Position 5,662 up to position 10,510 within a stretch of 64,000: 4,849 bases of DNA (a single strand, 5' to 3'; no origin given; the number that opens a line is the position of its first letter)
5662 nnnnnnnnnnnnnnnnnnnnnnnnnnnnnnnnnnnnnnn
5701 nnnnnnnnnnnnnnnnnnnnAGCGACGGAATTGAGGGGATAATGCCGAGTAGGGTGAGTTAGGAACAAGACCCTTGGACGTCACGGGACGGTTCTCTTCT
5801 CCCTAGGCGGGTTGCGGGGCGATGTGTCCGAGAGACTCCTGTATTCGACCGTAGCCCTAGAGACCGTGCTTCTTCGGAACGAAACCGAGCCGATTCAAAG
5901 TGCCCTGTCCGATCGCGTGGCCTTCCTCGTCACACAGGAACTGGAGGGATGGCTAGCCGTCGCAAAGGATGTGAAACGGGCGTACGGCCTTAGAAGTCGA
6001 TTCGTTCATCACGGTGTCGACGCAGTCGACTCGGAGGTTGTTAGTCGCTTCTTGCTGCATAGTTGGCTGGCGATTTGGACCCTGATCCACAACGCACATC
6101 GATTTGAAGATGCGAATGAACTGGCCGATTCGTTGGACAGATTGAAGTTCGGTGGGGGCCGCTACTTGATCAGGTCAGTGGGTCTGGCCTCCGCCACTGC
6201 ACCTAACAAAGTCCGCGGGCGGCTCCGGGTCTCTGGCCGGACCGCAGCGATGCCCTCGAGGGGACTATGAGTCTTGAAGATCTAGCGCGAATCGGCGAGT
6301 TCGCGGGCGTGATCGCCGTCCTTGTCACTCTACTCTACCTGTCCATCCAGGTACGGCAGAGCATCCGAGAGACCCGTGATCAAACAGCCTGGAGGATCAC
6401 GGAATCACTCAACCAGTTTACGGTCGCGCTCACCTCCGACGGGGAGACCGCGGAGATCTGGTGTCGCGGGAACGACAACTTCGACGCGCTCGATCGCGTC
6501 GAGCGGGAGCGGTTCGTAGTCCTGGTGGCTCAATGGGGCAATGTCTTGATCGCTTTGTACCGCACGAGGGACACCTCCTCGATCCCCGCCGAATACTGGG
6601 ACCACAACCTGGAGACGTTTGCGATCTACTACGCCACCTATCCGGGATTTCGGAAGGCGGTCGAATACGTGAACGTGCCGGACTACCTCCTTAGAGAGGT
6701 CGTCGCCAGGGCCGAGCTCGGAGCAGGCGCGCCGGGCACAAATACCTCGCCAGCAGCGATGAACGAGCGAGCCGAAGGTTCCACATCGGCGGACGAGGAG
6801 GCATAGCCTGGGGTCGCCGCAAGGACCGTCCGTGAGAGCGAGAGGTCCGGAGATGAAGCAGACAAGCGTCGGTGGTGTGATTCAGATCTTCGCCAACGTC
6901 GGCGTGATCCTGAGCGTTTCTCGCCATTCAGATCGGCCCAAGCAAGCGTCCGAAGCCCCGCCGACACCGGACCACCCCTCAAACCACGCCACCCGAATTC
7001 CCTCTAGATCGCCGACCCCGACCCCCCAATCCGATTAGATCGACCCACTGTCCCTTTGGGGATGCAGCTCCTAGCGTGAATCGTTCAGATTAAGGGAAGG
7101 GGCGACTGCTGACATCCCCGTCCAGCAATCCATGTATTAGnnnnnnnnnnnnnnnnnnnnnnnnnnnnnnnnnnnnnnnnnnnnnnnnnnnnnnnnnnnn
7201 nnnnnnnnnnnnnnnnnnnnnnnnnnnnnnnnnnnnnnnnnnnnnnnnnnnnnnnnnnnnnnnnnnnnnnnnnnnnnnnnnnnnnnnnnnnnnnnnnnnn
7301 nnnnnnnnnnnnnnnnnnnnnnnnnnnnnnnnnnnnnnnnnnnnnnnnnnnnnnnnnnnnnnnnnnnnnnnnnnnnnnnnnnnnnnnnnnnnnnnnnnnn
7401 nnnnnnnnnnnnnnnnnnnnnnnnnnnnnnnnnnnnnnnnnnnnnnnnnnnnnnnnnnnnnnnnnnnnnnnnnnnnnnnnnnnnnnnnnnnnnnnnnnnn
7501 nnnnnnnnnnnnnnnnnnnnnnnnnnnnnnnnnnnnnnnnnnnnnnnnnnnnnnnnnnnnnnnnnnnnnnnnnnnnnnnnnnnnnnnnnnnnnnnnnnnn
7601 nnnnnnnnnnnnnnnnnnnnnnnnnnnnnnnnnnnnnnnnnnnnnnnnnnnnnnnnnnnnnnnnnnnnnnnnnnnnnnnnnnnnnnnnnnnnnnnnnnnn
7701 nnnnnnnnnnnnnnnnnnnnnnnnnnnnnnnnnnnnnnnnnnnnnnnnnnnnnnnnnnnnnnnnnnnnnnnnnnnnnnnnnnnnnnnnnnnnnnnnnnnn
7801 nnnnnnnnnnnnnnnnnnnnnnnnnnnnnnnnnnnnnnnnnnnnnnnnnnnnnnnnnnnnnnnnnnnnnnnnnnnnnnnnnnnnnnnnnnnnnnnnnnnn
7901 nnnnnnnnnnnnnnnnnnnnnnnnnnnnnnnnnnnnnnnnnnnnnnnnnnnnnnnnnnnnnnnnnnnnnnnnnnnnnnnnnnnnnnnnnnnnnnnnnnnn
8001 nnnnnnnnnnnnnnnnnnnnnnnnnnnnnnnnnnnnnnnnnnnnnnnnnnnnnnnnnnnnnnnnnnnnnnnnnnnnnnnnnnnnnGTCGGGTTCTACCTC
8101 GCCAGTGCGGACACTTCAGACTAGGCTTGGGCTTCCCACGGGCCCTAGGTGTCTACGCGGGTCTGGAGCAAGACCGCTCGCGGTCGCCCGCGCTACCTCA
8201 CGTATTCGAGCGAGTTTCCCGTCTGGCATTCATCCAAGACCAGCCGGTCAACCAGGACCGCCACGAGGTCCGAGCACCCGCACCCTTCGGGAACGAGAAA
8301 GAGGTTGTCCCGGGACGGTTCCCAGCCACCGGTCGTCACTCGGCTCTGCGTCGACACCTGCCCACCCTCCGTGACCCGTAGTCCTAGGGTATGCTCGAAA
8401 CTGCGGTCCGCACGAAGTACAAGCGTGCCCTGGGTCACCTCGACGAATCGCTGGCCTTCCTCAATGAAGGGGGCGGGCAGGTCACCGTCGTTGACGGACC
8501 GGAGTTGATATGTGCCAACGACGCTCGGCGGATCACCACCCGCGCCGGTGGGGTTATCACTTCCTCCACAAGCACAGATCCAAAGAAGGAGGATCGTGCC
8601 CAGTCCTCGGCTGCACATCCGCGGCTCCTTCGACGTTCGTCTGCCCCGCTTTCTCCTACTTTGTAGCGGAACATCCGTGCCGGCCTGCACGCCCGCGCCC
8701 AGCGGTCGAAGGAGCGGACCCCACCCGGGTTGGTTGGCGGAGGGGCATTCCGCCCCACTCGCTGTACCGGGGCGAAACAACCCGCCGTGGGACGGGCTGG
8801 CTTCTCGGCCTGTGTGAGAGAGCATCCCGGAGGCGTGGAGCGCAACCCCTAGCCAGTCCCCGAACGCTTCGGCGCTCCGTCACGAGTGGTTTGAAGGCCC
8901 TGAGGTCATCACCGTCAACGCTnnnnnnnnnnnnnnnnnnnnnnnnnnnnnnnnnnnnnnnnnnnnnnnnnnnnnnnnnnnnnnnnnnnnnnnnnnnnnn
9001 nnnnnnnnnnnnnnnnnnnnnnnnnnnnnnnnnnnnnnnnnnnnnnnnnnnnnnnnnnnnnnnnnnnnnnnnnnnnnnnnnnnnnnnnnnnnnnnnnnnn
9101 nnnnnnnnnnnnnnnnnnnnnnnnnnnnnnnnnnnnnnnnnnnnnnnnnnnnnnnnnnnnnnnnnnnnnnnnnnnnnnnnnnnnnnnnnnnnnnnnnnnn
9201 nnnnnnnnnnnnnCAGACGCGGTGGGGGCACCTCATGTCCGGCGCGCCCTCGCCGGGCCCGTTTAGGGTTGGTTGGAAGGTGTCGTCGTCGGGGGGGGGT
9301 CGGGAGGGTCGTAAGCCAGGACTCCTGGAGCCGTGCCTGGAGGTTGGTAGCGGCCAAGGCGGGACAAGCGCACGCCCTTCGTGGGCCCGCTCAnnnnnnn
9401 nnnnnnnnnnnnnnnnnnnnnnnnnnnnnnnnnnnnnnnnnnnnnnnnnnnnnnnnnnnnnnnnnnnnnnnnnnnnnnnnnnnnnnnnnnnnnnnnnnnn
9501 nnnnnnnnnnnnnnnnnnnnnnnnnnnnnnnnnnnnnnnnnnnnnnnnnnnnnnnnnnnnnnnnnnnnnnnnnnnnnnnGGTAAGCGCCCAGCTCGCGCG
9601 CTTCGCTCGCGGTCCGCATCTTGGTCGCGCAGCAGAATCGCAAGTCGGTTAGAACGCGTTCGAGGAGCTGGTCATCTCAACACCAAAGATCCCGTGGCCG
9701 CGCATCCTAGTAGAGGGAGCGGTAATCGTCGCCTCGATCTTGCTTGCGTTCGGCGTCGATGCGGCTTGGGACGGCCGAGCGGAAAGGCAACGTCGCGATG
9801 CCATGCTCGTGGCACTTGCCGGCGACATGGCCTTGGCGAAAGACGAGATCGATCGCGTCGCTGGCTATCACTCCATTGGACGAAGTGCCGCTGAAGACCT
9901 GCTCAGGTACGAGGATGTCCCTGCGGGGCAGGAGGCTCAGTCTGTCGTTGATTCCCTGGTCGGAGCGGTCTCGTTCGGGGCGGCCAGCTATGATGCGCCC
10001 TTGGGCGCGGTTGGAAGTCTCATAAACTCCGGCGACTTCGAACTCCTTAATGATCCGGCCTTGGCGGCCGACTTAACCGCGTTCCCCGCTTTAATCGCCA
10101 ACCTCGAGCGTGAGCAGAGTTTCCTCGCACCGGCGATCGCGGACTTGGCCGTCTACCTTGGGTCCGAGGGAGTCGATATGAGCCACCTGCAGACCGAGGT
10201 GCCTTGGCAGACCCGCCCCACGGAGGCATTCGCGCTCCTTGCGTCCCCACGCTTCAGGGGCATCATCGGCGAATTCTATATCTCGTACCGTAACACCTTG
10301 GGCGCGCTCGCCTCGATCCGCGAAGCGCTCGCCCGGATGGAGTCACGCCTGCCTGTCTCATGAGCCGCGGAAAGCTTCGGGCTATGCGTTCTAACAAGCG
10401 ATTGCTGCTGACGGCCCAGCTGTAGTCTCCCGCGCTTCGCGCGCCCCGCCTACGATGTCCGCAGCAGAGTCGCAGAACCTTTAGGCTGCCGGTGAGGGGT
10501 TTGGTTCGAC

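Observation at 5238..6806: Candidate small toxin/defence-like module: 4-TM protein, Rx4H (HEPN-like) protein, and a translationally coupled single-TM protein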

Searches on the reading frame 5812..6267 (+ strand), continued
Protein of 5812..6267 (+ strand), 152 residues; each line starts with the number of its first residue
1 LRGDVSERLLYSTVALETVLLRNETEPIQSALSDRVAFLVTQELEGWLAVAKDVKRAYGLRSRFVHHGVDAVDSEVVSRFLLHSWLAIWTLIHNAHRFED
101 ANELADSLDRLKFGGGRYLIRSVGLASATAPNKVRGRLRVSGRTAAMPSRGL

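Call 57: find_related_loci(query=A5, collection=genome_contigs, flank=6000)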
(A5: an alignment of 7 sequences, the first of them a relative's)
Query A5 (450 aa) in genome_contigs; peptide patterns used: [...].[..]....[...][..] (x = any residue, [..] = any of these).
56 stretches matched a pattern; 22 encode a relative of the query (tblastn E <= 1e-3); 22 distinct loci.
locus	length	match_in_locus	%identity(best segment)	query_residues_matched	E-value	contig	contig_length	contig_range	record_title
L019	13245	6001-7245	35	32-450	9e-89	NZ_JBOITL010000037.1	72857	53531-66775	MAG: Clostridium sp. isolate Enrichment4 NODE_81_length_72857_cov_9.804427, whole genome shotgun sequence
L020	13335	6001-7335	32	6-450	3e-67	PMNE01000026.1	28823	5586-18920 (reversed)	MAG: Ignavibacteriae bacterium isolate fen_1260 73.20100900_E3D.23_contig_5798, whole genome shotgun sequence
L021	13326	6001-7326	32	4-445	5e-63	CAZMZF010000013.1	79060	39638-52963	MAG TPA_asm: uncultured Ignavibacteria bacterium isolate binchicken_co376_191 genome assembly, contig: NODE_212_length_7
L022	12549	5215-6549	30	4-448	2e-60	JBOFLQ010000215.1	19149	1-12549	MAG: Xenococcaceae cyanobacterium isolate WFFMC_MAG_336 k139_32411_flag=0_multi=12.9874_len=19149, whole genome shotgun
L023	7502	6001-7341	29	4-450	2e-59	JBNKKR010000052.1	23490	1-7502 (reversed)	MAG: Desulfocapsaceae bacterium isolate H1H2.bin.35.strict NODE_52_length_23490_cov_5.952975, whole genome shotgun seque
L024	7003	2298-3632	31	1-445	1e-58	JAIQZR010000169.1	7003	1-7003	MAG: Candidatus Scalindua sp. isolate OFTM180 OFTM180_168, whole genome shotgun sequence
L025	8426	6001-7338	29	1-445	7e-50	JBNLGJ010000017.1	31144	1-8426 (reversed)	MAG: Cellvibrio sp. isolate C1.bin.2.orig k141_1672412, whole genome shotgun sequence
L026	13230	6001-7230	31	38-448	2e-62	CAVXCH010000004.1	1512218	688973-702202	MAG: uncultured Chloroflexia bacterium isolate MFD01299.bin.1.127 genome assembly, contig: contig_13724, whole genome sh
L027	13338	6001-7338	28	1-445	8e-48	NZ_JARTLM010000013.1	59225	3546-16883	Hydrogenovibrio sp. 3SP14C1 NODE_13_length_59225_cov_155.335092, whole genome shotgun sequence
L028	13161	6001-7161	31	59-448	8e-48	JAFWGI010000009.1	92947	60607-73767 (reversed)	MAG: Hyphomicrobium sp. isolate RGIG5714 Sheep_Duodenum.Co__c723199, whole genome shotgun sequence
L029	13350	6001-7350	29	1-450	1e-47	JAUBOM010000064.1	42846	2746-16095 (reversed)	Microcoleus sp. herbarium2 NODE_64_length_42846_cov_54.470706, whole genome shotgun sequence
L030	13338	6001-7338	28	1-445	3e-48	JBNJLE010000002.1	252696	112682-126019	MAG: Pseudomonadota bacterium isolate BLK102-1 2, whole genome shotgun sequence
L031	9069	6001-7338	29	4-450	2e-46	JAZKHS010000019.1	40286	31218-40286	MAG: Pseudomonadota bacterium isolate DC_SW_03_SPN07022020-bin030 DCSW031SPN_B030_0_000000000019, whole genome shotgun s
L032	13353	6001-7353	27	1-450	2e-47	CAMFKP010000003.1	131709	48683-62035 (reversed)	MAG: uncultured Aeromonadaceae bacterium isolate SRR12456162_bin.3_metaWRAP_v1.3_MAG genome assembly, contig: ERZ1228996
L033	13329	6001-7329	28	5-450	8e-53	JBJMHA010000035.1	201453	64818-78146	MAG: Thermoanaerobaculia bacterium isolate H1_16_all_fractions_metab_conc_6_69_19 k255_1742486, whole genome shotgun seq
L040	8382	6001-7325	33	6-450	4e-46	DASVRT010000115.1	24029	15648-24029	MAG TPA_asm: Pyrinomonadaceae bacterium isolate SMAG_U3243 k141_1283534, whole genome shotgun sequence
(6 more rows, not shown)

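Call 62: search_protein_families(library=pfam, alignment_id=A6, max_evalue=0.00001)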
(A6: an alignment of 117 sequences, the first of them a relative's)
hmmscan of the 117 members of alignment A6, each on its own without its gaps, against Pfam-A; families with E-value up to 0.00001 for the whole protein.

A. member 1, L019:1616-2401:- (262 aa): 1 family
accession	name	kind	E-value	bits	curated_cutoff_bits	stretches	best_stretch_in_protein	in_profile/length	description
PF09520.16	RE_TdeIII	-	5.4e-64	216.5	27.2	1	7-247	2-242/242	Type II restriction endonuclease, TdeIII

B. families by the number of members that match (of 117 scanned): 101 families (the first 25 are shown)
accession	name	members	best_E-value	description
PF13175.12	AAA_15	2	2.6e-50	AAA ATPase domain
PF02771.21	Acyl-CoA_dh_N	2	1.9e-39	Acyl-CoA dehydrogenase, N-terminal domain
PF00441.29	Acyl-CoA_dh_1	2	2.5e-35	Acyl-CoA dehydrogenase, C-terminal domain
PF02770.24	Acyl-CoA_dh_M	2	4.7e-22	Acyl-CoA dehydrogenase, middle domain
PF13545.12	HTH_Crp_2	2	6.4e-15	Crp-like helix-turn-helix domain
PF13304.12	AAA_21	2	1.2e-12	AAA domain, putative AbiEii toxin, Type IV TA system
PF00027.35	cNMP_binding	2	1.3e-08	Cyclic nucleotide-binding domain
PF01850.27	PIN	2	6.9e-08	PIN domain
PF03063.25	Prismane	1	1.3e-183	Prismane/CO dehydrogenase family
PF07517.20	SecA_DEAD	1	1e-133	SecA DEAD-like domain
PF00375.23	SDF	1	1.4e-120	Sodium:dicarboxylate symporter family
PF00850.24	Hist_deacetyl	1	6.4e-86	Histone deacetylase domain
PF21090.3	P-loop_SecA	1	1.4e-81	SecA P-loop domain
PF07516.18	SecA_SW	1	3.9e-74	SecA Wing and Scaffold domain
PF00145.23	DNA_methylase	1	1.6e-65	C-5 cytosine-specific DNA methylase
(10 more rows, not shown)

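Call 63: search_protein_families(library=padloc, alignment_id=A6, max_evalue=1e-8)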
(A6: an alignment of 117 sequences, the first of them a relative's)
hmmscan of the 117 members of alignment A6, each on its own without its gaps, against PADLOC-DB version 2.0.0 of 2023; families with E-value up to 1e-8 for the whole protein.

A. member 1, L019:1616-2401:- (262 aa): 3 families
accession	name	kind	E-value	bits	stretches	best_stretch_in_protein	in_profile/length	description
PDLC03421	REase_II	-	1.9e-117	389.6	1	1-260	1-263/264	Type II restriction enzyme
PDLC03482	REase_II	-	1.3e-27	95.1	1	39-258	51-272/274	Type II restriction enzyme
PDLC03509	REase_II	-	1.8e-09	35.4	1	58-244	69-263/370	Type II restriction enzyme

B. families by the number of members that match (of 117 scanned): 192 families (the first 25 are shown)
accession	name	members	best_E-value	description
PDLC02979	AriA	2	2.8e-51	-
PDLC04135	mad3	2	1.3e-21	mads_3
PDLC02981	AriAB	2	1.7e-20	-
PDLC03878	NsnB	2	2.2e-19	-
PDLC04175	HEC-01A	2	7.9e-17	-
PDLC02980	AriA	2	1.7e-16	-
PDLC00271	PtuA1|PtuA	2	7.1e-15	AAA ATPase domain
PDLC00289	PtuA1|PtuA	2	1.8e-11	AAA ATPase domain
PDLC02982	AriAB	1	5.8e-202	-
PDLC03421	REase_II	1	1.9e-117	Type II restriction enzyme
PDLC05022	PDC-S45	1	3.4e-113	-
PDLC03378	MTase_II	1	6.4e-103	Type II methyltransferase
PDLC02650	DrmMII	1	8.8e-84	DrmMII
PDLC03221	MTase_II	1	1.6e-80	Type II methyltransferase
PDLC03272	MTase_II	1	7.5e-80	Type II methyltransferase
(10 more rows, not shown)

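Call 66: fold_search(model_id=the predicted structure, library=viral)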
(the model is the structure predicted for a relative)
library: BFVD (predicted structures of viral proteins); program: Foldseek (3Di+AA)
matches with E <= 10: 108; with E <= 0.001: 0
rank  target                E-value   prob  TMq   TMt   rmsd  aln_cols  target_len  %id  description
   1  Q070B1                6.9e-01  0.38  0.13  0.26   9.7       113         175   14  IMV membrane protein [Nile crocodilepox virus (isolate Crocodylus niloticus/Zimbabwe/Ume/2001)]
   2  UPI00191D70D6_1       8.0e-01  0.04  0.09  0.05  20.8       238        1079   11  (no name look-up for this kind of identifier)
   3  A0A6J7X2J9            8.3e-01  0.04  0.08  0.04  24.4       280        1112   11  Uncharacterized protein [uncultured Caudovirales phage]
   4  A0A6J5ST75            9.6e-01  0.30  0.15  0.27  17.2       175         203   10  Uncharacterized protein [uncultured Caudovirales phage]
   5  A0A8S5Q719            1.1e+00  0.06  0.13  0.06  25.5       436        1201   11  Uncharacterized protein [Myoviridae sp. ctTRu92]
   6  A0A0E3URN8            1.2e+00  0.13  0.11  0.07  14.6       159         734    9  Hoar [Lambdina fiscellaria nucleopolyhedrovirus]
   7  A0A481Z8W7            1.5e+00  0.06  0.09  0.10  27.8       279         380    7  HNH endonuclease [Pithovirus LCPAC302]
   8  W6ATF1                1.9e+00  0.02  0.09  0.11  29.6       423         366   11  (no name in the UniProt tables at hand)
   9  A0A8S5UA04            2.6e+00  0.04  0.08  0.05  19.3       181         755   13  Uncharacterized protein [Siphoviridae sp. ctij073]
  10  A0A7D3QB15            2.9e+00  0.15  0.15  0.30  12.7       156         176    7  (no name in the UniProt tables at hand)
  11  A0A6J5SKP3            3.0e+00  0.04  0.14  0.15  26.1       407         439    8  Uncharacterized protein [uncultured Caudovirales phage]
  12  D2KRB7                3.0e+00  0.04  0.10  0.06  16.4       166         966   17  (no name in the UniProt tables at hand)
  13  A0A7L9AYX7            3.4e+00  0.04  0.08  0.11  19.1       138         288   11  Uncharacterized protein [Pyramimonas orientalis virus]
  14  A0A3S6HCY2            3.6e+00  0.13  0.17  0.30  15.1       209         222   12  (no name in the UniProt tables at hand)
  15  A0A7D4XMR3            3.6e+00  0.10  0.08  0.04  14.0       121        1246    8  Polyprotein (Fragment) [PNG bee virus 9]
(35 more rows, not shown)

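Call 95: search_dna_similar(query=P0003, collection=plasmids, mode=protein, max_evalue=0.00001, max_rows=15)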
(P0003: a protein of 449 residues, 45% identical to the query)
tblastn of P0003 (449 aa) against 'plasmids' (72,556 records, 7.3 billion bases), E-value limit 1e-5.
No match.

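Call 96: search_dna_similar(query=P0003, collection=phages, mode=protein, max_evalue=0.00001, max_rows=10)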
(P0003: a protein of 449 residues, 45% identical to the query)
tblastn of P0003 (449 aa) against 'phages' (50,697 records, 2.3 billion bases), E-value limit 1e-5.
No match.

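Call 102: find_encoding_contigs(protein=P0005, flank=3000, max_places=3)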
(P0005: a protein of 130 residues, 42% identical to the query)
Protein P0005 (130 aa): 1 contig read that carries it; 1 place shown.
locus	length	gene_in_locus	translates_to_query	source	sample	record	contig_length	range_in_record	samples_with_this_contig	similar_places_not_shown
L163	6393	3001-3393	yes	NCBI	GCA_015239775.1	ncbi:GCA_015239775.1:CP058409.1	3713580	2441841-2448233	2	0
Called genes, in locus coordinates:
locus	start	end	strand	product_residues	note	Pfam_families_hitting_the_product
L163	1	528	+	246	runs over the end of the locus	PF01569:PAP2, PF22778:VCPO_2nd (faint)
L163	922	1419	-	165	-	-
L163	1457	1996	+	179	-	-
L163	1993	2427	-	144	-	PF01797:Y1_Tnp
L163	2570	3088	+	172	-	-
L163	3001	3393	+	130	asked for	-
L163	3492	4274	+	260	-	PF20247:DUF6602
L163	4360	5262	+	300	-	PF14337:Abi_alpha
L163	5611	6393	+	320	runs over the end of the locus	PF00365:PFK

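Call 103: find_encoding_contigs(protein=P0075, flank=3000, max_places=3)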
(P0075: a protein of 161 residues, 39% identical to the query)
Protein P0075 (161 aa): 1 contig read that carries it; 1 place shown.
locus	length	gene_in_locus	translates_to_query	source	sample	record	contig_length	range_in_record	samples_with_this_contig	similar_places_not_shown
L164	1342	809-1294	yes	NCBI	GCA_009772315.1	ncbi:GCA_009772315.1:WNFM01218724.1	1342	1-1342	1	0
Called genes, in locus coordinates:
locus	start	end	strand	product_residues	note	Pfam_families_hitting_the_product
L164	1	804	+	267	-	?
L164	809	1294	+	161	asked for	-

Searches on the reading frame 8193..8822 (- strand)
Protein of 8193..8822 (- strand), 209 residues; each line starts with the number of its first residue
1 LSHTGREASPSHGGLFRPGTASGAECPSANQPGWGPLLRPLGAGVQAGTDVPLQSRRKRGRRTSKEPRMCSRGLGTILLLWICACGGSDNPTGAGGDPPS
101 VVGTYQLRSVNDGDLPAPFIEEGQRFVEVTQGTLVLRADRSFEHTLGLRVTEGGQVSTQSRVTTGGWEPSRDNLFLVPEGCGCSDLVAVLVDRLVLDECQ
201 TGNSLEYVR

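Call 4: search_protein_families(library=pfam, proteins=[window:8193-8822:-], max_evalue=1)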
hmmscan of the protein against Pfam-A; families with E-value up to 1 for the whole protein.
window:8193-8822:- (209 aa): 0 families

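Call 7: search_protein_families(library=ncbifam, proteins=[window:8193-8822:-], max_evalue=1)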
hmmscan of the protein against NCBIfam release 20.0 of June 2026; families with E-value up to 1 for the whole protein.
window:8193-8822:- (209 aa): 1 family
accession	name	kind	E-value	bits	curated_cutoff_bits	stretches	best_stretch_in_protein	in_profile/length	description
NF058595.1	invert_tail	domain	0.0069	16.7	37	1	57-107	44-93/113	lipo-invert putative C-terminal anchoring domain-containing protein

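Call 8: search_protein_families(library=phrogs, proteins=[window:8193-8822:-], max_evalue=1)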
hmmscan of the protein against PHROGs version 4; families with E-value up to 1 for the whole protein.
window:8193-8822:- (209 aa): 0 families

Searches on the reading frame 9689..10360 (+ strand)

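Call 4: search_protein_families(library=pfam, proteins=[window:9740-10360:+], max_evalue=1)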
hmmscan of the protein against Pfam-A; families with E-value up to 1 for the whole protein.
window:9740-10360:+ (207 aa): 0 families

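Call 5: search_protein_families(library=padloc, proteins=[window:9740-10360:+], max_evalue=1)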
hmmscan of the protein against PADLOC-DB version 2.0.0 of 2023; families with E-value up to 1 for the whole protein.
window:9740-10360:+ (207 aa): 1 family
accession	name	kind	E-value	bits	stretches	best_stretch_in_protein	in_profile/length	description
PDLC01163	CARF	-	0.015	12.2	1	13-99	156-236/464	"CARF, Csm6-like"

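Call 7: search_protein_families(library=ncbifam, proteins=[window:9740-10360:+], max_evalue=1)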
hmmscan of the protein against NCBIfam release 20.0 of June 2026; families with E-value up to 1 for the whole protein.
window:9740-10360:+ (207 aa): 0 families

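Call 8: search_protein_families(library=phrogs, proteins=[window:9740-10360:+], max_evalue=1)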
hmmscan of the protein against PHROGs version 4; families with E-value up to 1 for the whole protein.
window:9740-10360:+ (207 aa): 1 family
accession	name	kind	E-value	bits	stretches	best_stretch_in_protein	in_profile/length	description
phrog_6742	-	unknown function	0.035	15.4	1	22-91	13-77/91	-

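Call 90: search_protein_families(library=pfam, proteins=[window:9689-10360:+], max_evalue=0.1)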
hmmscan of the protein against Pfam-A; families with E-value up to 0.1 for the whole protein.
window:9689-10360:+ (224 aa): 0 families
